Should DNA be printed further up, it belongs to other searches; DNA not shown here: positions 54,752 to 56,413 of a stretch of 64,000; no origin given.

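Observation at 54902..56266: PTS EIIA(Ntr)-like domain fused to a diadenylate cyclase (DAC) domain with RHS in place of RHR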

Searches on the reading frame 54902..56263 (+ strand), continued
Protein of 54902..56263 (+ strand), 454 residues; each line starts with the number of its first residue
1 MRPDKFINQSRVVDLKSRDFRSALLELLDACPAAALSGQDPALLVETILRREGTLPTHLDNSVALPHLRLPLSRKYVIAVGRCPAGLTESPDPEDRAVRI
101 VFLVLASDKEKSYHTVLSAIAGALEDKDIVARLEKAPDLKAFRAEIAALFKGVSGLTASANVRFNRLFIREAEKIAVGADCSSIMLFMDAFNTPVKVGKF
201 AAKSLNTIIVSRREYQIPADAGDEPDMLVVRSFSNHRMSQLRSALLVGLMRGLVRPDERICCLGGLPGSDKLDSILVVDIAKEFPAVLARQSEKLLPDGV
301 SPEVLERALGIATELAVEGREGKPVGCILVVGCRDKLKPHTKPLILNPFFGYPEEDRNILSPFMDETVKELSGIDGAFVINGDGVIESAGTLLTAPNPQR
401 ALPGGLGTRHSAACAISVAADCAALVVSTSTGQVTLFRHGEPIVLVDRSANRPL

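Call 37: find_related_loci(query=A1, collection=genome_contigs, flank=10000)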
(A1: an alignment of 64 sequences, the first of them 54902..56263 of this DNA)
Query A1 (454 aa) in genome_contigs; peptide patterns used: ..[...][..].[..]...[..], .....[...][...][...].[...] (x = any residue, [..] = any of these).
600 stretches matched a pattern (row limit reached: there are more); 568 encode a relative of the query (tblastn E <= 1e-3); the best 80 are kept; 80 distinct loci.
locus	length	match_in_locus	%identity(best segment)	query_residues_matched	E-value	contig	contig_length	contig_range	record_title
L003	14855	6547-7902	56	1-454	1e-161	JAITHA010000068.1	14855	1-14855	MAG: Puniceicoccales bacterium isolate Pc512_bin4 k119_3157740, whole genome shotgun sequence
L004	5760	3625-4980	51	1-454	8e-148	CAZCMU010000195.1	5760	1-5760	MAG TPA_asm: uncultured Opitutales bacterium isolate binchicken_co54_497 genome assembly, contig: NODE_26154_length_5760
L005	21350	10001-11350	50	1-452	2e-144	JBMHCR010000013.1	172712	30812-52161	MAG: Lentimonas sp. isolate xHP1_bin.575 c_000000000013, whole genome shotgun sequence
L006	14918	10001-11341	49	1-449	2e-143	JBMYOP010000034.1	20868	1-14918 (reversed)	MAG: Coraliomargarita sp. isolate ME_XS_2307_bin_41 ME_XS_2307_bin_41_33, whole genome shotgun sequence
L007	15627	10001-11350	49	1-452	3e-142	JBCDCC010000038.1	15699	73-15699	MAG: Verrucomicrobiota bacterium isolate P01_F01_bin.98 k141_2879696_length_15699_cov_12.0000, whole genome shotgun sequ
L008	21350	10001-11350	50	1-452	3e-142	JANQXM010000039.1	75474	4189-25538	MAG: Opitutales bacterium isolate MAG_113 P22051_105_S27_metaspades_397_75474_cov_9, whole genome shotgun sequence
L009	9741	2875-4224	51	1-452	4e-142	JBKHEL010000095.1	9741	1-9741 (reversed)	MAG: Opitutales bacterium isolate D1M05_14 NODE_6369_length_9741_cov_6.618005, whole genome shotgun sequence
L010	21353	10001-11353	50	1-454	2e-141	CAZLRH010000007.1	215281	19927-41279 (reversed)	MAG TPA_asm: uncultured Opitutales bacterium isolate binchicken_co54_398 genome assembly, contig: NODE_31_length_215281_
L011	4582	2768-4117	48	1-452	2e-142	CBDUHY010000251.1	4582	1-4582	MAG TPA_asm: uncultured Puniceicoccaceae bacterium isolate SRR22808116_binner13_Refined_24 genome assembly, contig: ERZ2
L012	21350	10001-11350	49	1-452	5e-140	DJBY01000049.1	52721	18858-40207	MAG TPA_asm: Opitutia bacterium UBA5964 UBA5964_contig_4924, whole genome shotgun sequence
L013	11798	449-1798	49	1-452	2e-139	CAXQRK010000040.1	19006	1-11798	MAG: Polaribacter sp. isolate 3um_C4B0723_2.23 genome assembly, contig: k127_901253, whole genome shotgun sequence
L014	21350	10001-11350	47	1-452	1e-138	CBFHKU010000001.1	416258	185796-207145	MAG: Coraliomargaritaceae bacterium isolate AGTU_25_bin_3_strict genome assembly, contig: AGTU_25_bin_3_strict_c1, whole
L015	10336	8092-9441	47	1-452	5e-139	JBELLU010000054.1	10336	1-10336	MAG: Opitutia bacterium isolate REMEI169_ass_metaspades_bin.53 NODE_5749_length_10336_cov_60.061375, whole genome shotgu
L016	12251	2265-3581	50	1-440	2e-137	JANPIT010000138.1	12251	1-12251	MAG: Opitutaceae bacterium isolate VAR_61_metabat_518 VAR_61_k141_1554523, whole genome shotgun sequence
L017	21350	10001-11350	48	1-452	5e-136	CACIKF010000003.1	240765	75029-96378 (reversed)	Puniceicoccaceae bacterium isolate AG-913-J04 genome assembly, contig: AG-913-J04_NODE_3, whole genome shotgun sequence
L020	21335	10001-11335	47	1-448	2e-134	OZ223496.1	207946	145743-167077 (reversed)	MAG: uncultured Ruficoccus sp. isolate b2a3d85c-2e17-47e2-9e32-7ac6437316b9 genome assembly, chromosome: 25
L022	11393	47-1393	47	1-451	5e-134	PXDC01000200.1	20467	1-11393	MAG: Verrucomicrobia bacterium isolate T3Sed10_319 T3-Sed10-C4652, whole genome shotgun sequence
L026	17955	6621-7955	49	1-448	4e-132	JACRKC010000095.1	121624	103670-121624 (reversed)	MAG: Verrucomicrobia bacterium isolate NC_groundwater_1845_Pr3_B-0.1um_67_23 SR-2_scaffold_141_2574460, whole genome sho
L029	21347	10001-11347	51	1-451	2e-131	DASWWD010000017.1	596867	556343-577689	MAG TPA_asm: Lacunisphaera sp. isolate SMAG_U3647 k141_872876, whole genome shotgun sequence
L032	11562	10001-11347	51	1-451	1e-130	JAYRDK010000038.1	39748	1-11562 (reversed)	MAG: Lacunisphaera sp. isolate SH_SHASGE1bin.35 NODE_807_length_39748_cov_4.127155, whole genome shotgun sequence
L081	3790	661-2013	42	1-454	2e-108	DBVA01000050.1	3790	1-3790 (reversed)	MAG TPA_asm: Opitutia bacterium UBA1276 UBA1276_contig_94262, whole genome shotgun sequence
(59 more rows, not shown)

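Call 42: search_protein_families(library=pfam, proteins=[L003:4242-6122:-, L003:5896-6507:+, L003:7971-8348:+, L003:7751-8581:+, L003:8588-9625:+, L003:9583-10719:+, L003:10759-12084:+, L003:12145-12687:-, L003:13148-14209:+], max_evalue=0.001)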
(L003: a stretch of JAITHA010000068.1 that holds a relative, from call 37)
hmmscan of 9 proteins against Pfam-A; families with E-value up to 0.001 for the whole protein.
L003:4242-6122:- (626 aa): 3 families
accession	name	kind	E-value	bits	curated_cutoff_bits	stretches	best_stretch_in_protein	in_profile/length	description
PF16576.10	HlyD_D23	-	1.6e-68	230.7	30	1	164-376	2-214/214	Barrel-sandwich domain of CusB or HlyD membrane-fusion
PF13437.12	HlyD_3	-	1.8e-19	70.8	22.2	1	273-373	3-106/106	HlyD family secretion protein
PF19335.5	HMBD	-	5.8e-09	36.2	23.6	1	102-127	2-27/28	Heavy metal binding domain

L003:5896-6507:+ (204 aa): 1 family
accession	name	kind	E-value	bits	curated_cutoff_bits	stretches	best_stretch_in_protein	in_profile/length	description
PF00507.24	Oxidored_q4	-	1.5e-24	86.5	23.3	1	99-202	2-99/99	NADH-ubiquinone/plastoquinone oxidoreductase, chain 3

L003:7971-8348:+ (126 aa): 0 families

L003:7751-8581:+ (277 aa): 1 family
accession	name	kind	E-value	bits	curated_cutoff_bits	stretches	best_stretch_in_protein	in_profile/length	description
PF00677.23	Lum_binding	-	1.8e-46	156.5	27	2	177-263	1-86/86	Lumazine binding domain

L003:8588-9625:+ (346 aa): 2 families
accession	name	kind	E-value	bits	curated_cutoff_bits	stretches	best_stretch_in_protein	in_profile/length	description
PF00814.31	TsaD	-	2.8e-66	224.4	24.8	1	23-317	2-264/264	tRNA N6-adenosine threonylcarbamoyltransferase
PF22521.2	HypF_C_2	-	0.00046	20.5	27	1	243-311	167-235/241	Carbamoyltransferase, Kae1-like Domain, second subdomain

L003:9583-10719:+ (379 aa): 3 families
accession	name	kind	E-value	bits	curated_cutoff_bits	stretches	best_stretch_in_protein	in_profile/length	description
PF07475.17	Hpr_kinase_C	-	3.5e-54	183.3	33.3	1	189-356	3-170/171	HPr Serine kinase C-terminal domain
PF02603.21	Hpr_kinase_N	-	6.7e-31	107.3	24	1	71-182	10-122/125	HPr Serine kinase N terminus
PF07905.16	PucR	-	0.00031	21.5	33.5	1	70-174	7-105/118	Purine catabolism regulatory protein-like family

L003:10759-12084:+ (442 aa): 3 families
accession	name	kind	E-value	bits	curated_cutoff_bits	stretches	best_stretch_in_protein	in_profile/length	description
PF13437.12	HlyD_3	-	4.1e-08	34.4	22.2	1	316-391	2-78/106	HlyD family secretion protein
PF16576.10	HlyD_D23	-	6.1e-08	32.6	30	1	279-378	78-176/214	Barrel-sandwich domain of CusB or HlyD membrane-fusion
PF13533.13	Biotin_lipoyl_2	-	0.00031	21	29.8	1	61-82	10-31/32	Biotin-lipoyl like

L003:12145-12687:- (180 aa): 0 families

L003:13148-14209:+ (354 aa): 2 families
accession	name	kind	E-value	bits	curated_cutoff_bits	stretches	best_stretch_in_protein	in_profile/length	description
PF01300.24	Sua5_yciO_yrdC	-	2e-55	187.5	25.1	1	41-216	2-178/178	Telomere recombination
PF03481.19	Sua5_C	-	8.4e-20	72.1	22.9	1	218-351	1-136/136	Threonylcarbamoyl-AMP synthase, C-terminal domain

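Call 45: search_protein_families(library=pfam, proteins=[L004:1854-3062:+, L005:2619-4796:-, L020:14225-14827:-, L020:14497-14823:+, L005:11672-12514:+, L026:10376-10891:+, L022:4721-5428:+], max_evalue=0.001)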
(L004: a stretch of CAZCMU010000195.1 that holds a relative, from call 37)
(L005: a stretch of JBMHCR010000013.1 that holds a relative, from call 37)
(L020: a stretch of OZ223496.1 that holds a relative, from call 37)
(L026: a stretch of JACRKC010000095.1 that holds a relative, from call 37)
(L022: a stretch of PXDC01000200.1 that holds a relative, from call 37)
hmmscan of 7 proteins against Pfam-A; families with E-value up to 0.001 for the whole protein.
L004:1854-3062:+ (403 aa): 0 families

L005:2619-4796:- (726 aa): 5 families
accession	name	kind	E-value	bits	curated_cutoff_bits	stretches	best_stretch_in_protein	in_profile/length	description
PF04539.22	Sigma70_r3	-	1.1e-27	96.3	25.3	1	551-627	1-77/78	Sigma-70 region 3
PF04542.20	Sigma70_r2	-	6.6e-24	83.9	24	1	472-542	1-71/71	Sigma-70 region 2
PF04545.22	Sigma70_r4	-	4.2e-23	81.1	24.1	1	640-693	1-50/50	Sigma-70, region 4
PF03979.19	Sigma70_r1_1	-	9.6e-17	61.2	22.5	1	171-239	4-70/81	Sigma-70 factor, region 1.1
PF00140.25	Sigma70_r1_2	-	2.9e-14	53.2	22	1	251-280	1-30/34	Sigma-70 factor, region 1.2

L020:14225-14827:- (201 aa): 0 families

L020:14497-14823:+ (109 aa): 0 families

L005:11672-12514:+ (281 aa): 2 families
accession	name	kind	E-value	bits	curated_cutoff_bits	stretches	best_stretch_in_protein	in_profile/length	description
PF00290.26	Trp_syntA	-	3.5e-86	288.8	27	1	21-271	1-252/259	Tryptophan synthase alpha chain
PF00977.27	His_biosynth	-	0.00089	19.2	23.6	0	206-250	62-107/228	Histidine biosynthesis protein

L026:10376-10891:+ (172 aa): 0 families

L022:4721-5428:+ (236 aa): 0 families
